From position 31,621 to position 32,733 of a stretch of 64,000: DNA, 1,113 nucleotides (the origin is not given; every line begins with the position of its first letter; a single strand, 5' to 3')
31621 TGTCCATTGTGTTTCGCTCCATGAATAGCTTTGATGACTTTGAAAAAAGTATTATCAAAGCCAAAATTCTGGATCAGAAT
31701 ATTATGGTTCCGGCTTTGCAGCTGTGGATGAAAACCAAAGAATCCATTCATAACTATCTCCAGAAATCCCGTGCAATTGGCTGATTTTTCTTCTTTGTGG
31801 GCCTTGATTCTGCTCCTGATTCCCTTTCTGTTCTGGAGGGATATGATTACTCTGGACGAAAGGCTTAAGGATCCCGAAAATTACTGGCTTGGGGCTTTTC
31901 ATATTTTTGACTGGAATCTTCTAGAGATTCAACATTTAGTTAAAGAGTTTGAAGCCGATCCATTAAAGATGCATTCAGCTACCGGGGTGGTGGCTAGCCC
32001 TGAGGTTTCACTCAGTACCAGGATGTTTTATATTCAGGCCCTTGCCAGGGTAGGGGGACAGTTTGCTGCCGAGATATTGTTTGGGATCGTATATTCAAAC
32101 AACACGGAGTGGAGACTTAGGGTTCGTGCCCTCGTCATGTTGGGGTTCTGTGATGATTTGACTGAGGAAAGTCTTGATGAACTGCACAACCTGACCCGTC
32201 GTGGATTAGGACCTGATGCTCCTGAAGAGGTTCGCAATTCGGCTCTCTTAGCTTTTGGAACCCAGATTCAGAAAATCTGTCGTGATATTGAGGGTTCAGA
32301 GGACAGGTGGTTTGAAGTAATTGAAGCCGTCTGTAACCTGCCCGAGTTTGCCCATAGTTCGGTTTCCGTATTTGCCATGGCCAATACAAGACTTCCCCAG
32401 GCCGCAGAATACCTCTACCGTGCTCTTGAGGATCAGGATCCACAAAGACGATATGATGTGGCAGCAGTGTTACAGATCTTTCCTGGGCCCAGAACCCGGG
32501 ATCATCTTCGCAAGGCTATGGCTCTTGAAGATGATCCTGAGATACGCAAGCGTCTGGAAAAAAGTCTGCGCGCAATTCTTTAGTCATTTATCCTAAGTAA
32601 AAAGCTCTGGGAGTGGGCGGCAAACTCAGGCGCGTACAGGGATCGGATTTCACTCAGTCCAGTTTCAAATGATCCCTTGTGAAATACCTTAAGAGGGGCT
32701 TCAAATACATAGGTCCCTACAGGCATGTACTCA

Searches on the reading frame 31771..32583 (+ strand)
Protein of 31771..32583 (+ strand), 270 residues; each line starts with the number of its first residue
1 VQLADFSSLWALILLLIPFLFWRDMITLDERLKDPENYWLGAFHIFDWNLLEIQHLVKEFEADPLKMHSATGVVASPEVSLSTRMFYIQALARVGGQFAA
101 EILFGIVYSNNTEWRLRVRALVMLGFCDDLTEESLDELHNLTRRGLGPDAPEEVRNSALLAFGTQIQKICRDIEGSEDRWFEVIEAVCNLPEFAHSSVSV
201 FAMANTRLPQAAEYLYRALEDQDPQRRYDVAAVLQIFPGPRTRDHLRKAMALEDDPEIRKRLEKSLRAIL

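Call 7: search_protein_families(library=pfam, proteins=[window:31771-32583:+], max_evalue=0.01)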
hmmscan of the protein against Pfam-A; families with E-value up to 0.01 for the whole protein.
window:31771-32583:+ (270 aa): 1 family
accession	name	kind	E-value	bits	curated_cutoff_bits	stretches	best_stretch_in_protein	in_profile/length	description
PF13646.12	HEAT_2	-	2.2e-11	44.3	27.7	1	198-267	19-88/88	HEAT repeats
